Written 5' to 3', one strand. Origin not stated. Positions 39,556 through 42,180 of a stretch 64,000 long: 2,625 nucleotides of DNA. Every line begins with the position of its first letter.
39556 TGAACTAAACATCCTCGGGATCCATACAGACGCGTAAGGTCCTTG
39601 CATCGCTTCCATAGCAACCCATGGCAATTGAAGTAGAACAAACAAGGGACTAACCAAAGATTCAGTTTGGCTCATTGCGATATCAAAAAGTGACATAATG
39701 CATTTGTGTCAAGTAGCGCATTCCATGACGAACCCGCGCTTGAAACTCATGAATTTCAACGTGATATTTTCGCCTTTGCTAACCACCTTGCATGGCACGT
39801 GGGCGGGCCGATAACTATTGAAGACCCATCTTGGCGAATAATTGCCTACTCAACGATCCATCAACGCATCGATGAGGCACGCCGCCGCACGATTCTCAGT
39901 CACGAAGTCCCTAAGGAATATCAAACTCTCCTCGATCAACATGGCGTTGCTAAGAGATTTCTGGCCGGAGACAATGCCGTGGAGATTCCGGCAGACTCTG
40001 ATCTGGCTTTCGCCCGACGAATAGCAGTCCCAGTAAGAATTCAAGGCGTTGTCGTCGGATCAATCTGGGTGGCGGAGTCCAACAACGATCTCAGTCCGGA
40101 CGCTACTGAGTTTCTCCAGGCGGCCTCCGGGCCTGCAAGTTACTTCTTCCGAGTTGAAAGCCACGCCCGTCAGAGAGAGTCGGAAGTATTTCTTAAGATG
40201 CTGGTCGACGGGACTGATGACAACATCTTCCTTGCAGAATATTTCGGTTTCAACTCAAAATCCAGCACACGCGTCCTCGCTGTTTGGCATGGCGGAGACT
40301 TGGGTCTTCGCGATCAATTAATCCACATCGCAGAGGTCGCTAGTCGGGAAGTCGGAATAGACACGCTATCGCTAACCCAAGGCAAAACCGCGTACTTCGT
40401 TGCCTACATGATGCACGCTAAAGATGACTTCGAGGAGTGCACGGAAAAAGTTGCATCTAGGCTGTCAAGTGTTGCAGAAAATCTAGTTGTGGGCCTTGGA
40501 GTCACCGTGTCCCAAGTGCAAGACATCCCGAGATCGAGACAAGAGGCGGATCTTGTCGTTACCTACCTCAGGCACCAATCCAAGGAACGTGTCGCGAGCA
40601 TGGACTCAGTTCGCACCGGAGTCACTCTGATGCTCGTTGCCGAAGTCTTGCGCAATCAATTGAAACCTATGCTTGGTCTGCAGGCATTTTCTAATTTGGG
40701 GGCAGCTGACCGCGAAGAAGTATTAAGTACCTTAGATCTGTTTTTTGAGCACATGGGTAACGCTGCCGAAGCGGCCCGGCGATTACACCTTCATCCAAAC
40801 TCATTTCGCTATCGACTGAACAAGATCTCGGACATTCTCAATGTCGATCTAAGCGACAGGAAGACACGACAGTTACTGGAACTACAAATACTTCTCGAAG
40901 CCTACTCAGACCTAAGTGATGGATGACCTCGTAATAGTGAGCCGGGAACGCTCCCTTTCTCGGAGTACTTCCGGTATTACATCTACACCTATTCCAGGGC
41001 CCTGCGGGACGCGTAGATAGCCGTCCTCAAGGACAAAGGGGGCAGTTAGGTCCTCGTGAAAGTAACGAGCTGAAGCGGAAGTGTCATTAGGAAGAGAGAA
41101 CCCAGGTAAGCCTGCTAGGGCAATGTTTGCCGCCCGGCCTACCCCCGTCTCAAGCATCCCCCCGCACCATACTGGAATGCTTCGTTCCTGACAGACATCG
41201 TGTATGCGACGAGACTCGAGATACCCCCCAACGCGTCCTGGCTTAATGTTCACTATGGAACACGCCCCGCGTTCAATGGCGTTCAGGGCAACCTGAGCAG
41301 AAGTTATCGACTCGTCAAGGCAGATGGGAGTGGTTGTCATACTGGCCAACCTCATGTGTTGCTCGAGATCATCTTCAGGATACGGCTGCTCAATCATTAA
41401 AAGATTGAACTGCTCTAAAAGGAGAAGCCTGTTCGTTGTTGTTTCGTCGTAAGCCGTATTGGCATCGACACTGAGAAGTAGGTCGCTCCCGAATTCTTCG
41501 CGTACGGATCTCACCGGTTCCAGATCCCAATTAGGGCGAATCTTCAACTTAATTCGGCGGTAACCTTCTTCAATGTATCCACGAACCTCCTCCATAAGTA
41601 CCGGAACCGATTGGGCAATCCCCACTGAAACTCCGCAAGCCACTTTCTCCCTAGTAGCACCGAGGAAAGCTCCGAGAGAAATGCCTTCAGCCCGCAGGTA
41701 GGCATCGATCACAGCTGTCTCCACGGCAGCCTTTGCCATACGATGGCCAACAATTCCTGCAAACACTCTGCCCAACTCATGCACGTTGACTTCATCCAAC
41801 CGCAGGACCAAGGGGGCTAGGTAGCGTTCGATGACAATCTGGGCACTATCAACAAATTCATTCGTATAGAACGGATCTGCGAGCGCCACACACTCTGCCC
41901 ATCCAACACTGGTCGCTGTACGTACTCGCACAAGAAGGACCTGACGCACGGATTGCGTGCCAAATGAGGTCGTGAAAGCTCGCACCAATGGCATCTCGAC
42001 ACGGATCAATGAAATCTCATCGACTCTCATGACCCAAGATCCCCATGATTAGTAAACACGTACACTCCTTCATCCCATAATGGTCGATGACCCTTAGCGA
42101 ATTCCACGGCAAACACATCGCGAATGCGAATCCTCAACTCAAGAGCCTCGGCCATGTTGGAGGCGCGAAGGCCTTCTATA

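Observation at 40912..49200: Candidate new pathway: sugar-type ABC importer fused to beta-lactamase-fold hydrolase, D-aminoacylase, GNAT and NSAR-type racemase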

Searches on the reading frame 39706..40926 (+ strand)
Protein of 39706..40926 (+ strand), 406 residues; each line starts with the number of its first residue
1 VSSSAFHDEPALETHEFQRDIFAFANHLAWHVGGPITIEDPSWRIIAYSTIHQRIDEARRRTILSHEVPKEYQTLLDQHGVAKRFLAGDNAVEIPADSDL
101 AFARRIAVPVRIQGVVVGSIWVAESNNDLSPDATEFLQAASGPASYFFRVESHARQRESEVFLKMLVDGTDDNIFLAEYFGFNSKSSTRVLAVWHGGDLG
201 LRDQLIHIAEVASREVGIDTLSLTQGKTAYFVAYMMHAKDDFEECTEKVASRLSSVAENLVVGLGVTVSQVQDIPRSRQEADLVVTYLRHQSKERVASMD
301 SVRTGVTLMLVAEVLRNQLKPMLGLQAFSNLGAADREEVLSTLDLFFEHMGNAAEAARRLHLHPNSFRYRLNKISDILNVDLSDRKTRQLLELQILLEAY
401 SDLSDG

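Call 4: search_protein_families(library=pfam, proteins=[window:39706-40926:+])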
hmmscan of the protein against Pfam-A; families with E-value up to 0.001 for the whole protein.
window:39706-40926:+ (406 aa): 3 families
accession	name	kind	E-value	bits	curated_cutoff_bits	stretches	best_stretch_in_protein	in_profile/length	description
PF13556.12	HTH_30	-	1.4e-17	63.7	27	1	340-395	2-57/59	PucR C-terminal helix-turn-helix domain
PF17853.6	GGDEF_2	-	2.4e-08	34.6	24.5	1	176-284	11-113/116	GGDEF-like domain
PF00126.33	HTH_1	-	0.00045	20.5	26.6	0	351-391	14-53/60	Bacterial regulatory helix-turn-helix protein, lysR family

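Call 5: search_protein_families(library=ncbifam, proteins=[window:39706-40926:+])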
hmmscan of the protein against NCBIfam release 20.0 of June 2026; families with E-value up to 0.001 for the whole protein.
window:39706-40926:+ (406 aa): 3 families
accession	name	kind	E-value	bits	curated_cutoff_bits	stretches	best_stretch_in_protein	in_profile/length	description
NF058503.1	SprTransRegAdeR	equivalog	6.2e-27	94.6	700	2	25-170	13-162/403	sporulation transcriptional activator AdeR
NF008550.0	PRK11477.1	equivalog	6.9e-09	35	612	1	213-397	196-381/385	CdaR family transcriptional regulator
NF050824.1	TransRegRv1453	equivalog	1.9e-07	30.3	600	1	193-385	205-388/404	Rv1453 family transcriptional regulator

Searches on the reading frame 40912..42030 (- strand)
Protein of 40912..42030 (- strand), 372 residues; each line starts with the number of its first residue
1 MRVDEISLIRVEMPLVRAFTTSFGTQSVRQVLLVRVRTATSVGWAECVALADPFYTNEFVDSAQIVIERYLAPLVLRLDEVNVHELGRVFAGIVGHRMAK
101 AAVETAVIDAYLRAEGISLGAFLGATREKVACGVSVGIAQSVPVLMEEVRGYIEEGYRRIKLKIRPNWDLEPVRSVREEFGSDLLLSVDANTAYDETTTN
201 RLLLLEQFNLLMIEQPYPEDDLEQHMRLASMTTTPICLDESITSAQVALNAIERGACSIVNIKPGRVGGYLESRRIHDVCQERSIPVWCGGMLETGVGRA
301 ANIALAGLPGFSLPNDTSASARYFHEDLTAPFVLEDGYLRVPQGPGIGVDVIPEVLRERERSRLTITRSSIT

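Call 4: search_protein_families(library=pfam, proteins=[window:40912-42030:-])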
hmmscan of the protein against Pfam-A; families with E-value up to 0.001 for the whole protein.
window:40912-42030:- (372 aa): 2 families
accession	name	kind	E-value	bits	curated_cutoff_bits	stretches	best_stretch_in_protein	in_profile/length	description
PF13378.12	MR_MLE_C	-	1.3e-50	172.6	29.4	1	146-353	3-217/219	Enolase C-terminal domain-like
PF02746.21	MR_MLE_N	-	1.7e-09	38.3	22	1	12-124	10-117/117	Mandelate racemase / muconate lactonizing enzyme, N-terminal domain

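Call 5: search_protein_families(library=ncbifam, proteins=[window:40912-42030:-])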
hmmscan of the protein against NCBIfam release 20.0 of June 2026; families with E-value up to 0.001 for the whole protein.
window:40912-42030:- (372 aa): 16 families
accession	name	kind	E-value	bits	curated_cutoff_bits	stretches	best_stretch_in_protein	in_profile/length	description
TIGR01928.1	menC_lowGC_arch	equivalog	9.8e-89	297.6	200.65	1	10-331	2-322/325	o-succinylbenzoate synthase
TIGR02534.1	mucon_cyclo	subfamily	4.8e-46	157.5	334.95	1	7-353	5-359/368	muconate/chloromuconate family cycloisomerase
NF043002.1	HProlDhtase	equivalog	3e-29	102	500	1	1-358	1-361/366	cis-3-hydroxy-L-proline dehydratase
NF047820.1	TalGalacDh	equivalog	1.2e-26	93.5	500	1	99-350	107-355/371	L-talarate/galactarate dehydratase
NF042940.1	racemase_DgcA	equivalog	1.3e-23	83.8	400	1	10-306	5-285/323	N-acetyl-D-Glu racemase DgcA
NF041118.1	A_G_epim_Thtga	equivalog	1.5e-21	76.9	500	1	1-306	1-306/341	L-Ala-D/L-Glu epimerase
NF002782.0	PRK02901.1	equivalog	1.1e-17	64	288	1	156-343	102-292/328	o-succinylbenzoate synthase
NF002739.0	PRK02714.1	equivalog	1.7e-17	63.9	259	1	146-306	123-287/320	o-succinylbenzoate synthase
NF040866.1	AraD_Arch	equivalog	2.8e-17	62.8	650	1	31-358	34-368/372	arabinonate dehydratase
NF040790.2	glucon_galact_dh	equivalog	2.2e-15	56.4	750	1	171-361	179-371/390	bifunctional D-gluconate/D-galactonate dehydratase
NF011708.0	PRK15129.1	equivalog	6.6e-15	54.9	343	1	12-307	10-289/321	L-Ala-D/L-Glu epimerase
TIGR01927.1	menC_gam_Gplu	equivalog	6.9e-15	55.1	130.55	1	10-306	2-279/307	o-succinylbenzoate synthase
NF010624.0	PRK14017.1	equivalog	3.3e-14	52.8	311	1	92-363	75-364/382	galactonate dehydratase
NF043051.1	ManoateDhtManD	equivalog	7.8e-13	48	550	1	173-354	195-378/403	D-mannonate dehydratase ManD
NF011654.0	PRK15072.1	subfamily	1.1e-10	41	430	1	174-352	197-377/404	D-galactonate dehydratase family protein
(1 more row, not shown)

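Call 6: search_solved_structures(query=window:40912-42030:-, max_evalue=1e-20)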
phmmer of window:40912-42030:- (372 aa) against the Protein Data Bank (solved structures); distinct sequences matched with E-value up to 1e-20: 37.
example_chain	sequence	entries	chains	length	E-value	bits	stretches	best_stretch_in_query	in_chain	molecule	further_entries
1sja_A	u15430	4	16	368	6.4e-132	443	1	1-362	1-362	N-acylamino acid racemase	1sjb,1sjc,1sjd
4a6g_A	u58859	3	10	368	1.7e-131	441.6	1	1-362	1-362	N-ACYLAMINO ACID RACEMASE | N-succinylamino acid racemase | O-SUCCINYLBENZOATE SYNTHASE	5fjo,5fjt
7s8w_A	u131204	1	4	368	2.2e-131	441.2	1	1-362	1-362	N-succinylamino acid racemase/O-succinylbenzoate synthase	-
5fjp_A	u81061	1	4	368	1.1e-130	438.9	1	1-362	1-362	O-SUCCINYLBENZOATE SYNTHASE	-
5fjr_A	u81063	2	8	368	1.3e-130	438.8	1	1-362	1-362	O-SUCCINYLBENZOATE SYNTHASE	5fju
2ggg_A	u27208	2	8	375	4.9e-86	292.1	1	3-356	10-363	N-acylamino acid racemase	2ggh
1r0m_A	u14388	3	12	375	6.7e-86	291.7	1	3-356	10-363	N-acylamino acid racemase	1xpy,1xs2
2ggj_A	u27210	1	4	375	6.7e-86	291.7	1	3-356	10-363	N-acylamino acid racemase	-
2ggi_A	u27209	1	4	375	9.1e-86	291.2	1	3-356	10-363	N-acylamino acid racemase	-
2fkp_A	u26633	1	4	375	1.6e-84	287.1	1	3-356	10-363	N-acylamino acid racemase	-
2zc8_A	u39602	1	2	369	1e-82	281.2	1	1-351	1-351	N-acylamino acid racemase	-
1wue_A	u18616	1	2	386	3e-82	279.7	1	1-351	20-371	mandelate racemase/muconate lactonizing enzyme family protein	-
1wuf_A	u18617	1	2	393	1.1e-77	264.7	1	6-362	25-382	hypothetical protein lin2664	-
3qld_A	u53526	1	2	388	5.6e-63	216.3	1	7-352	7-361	Mandelate racemase/muconate lactonizing protein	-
3mwc_A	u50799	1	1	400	1e-52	182.5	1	2-352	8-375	Mandelate racemase/muconate lactonizing protein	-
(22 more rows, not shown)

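Call 39: list_cluster_members(proteins=[window:40912-42030:-, window:42027-42803:-, window:42800-44389:-, window:44401-45300:-, window:45408-46613:-, window:47683-49200:-, window:39706-40926:+, window:50391-51488:+])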
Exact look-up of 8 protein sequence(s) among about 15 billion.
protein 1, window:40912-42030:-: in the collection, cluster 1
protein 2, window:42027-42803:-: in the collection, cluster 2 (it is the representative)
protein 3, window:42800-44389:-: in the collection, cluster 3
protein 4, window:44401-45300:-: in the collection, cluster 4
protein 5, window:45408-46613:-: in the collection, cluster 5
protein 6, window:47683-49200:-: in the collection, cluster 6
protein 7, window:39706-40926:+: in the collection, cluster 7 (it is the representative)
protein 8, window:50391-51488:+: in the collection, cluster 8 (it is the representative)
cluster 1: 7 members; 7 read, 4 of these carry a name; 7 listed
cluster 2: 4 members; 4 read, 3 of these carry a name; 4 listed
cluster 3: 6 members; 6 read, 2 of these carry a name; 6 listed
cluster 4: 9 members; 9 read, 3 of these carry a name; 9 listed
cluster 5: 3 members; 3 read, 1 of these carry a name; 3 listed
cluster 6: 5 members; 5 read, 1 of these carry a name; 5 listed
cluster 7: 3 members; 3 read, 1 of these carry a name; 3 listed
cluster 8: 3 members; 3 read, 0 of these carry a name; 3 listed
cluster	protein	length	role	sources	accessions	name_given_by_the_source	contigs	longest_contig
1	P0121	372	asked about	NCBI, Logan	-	-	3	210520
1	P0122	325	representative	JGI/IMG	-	-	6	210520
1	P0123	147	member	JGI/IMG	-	-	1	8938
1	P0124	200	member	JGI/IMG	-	O-succinylbenzoate synthase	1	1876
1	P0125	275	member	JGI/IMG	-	O-succinylbenzoate synthase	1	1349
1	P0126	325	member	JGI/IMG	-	O-succinylbenzoate synthase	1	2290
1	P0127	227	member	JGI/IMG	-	O-succinylbenzoate synthase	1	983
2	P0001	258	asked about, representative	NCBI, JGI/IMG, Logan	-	-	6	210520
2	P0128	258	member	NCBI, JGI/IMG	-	predicted GNAT superfamily acetyltransferase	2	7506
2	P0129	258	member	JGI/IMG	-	predicted GNAT superfamily acetyltransferase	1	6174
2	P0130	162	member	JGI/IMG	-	predicted GNAT superfamily acetyltransferase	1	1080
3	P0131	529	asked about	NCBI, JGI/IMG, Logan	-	-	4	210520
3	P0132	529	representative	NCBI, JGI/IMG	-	N-acyl-D-amino-acid deacylase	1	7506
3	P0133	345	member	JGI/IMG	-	-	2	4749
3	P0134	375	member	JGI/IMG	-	N-acyl-D-aspartate/D-glutamate deacylase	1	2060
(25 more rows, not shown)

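Call 42: search_solved_structures(query=window:40912-42030:-, max_evalue=1e-100, show_alignments=1)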
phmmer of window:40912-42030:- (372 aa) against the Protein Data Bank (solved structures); distinct sequences matched with E-value up to 1e-100: 5.
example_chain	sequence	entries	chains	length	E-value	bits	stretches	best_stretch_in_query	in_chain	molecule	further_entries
1sja_A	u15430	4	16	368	6.4e-132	443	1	1-362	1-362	N-acylamino acid racemase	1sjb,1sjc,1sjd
4a6g_A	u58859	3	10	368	1.7e-131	441.6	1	1-362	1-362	N-ACYLAMINO ACID RACEMASE | N-succinylamino acid racemase | O-SUCCINYLBENZOATE SYNTHASE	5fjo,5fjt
7s8w_A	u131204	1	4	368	2.2e-131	441.2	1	1-362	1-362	N-succinylamino acid racemase/O-succinylbenzoate synthase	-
5fjp_A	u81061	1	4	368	1.1e-130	438.9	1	1-362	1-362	O-SUCCINYLBENZOATE SYNTHASE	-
5fjr_A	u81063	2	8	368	1.3e-130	438.8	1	1-362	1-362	O-SUCCINYLBENZOATE SYNTHASE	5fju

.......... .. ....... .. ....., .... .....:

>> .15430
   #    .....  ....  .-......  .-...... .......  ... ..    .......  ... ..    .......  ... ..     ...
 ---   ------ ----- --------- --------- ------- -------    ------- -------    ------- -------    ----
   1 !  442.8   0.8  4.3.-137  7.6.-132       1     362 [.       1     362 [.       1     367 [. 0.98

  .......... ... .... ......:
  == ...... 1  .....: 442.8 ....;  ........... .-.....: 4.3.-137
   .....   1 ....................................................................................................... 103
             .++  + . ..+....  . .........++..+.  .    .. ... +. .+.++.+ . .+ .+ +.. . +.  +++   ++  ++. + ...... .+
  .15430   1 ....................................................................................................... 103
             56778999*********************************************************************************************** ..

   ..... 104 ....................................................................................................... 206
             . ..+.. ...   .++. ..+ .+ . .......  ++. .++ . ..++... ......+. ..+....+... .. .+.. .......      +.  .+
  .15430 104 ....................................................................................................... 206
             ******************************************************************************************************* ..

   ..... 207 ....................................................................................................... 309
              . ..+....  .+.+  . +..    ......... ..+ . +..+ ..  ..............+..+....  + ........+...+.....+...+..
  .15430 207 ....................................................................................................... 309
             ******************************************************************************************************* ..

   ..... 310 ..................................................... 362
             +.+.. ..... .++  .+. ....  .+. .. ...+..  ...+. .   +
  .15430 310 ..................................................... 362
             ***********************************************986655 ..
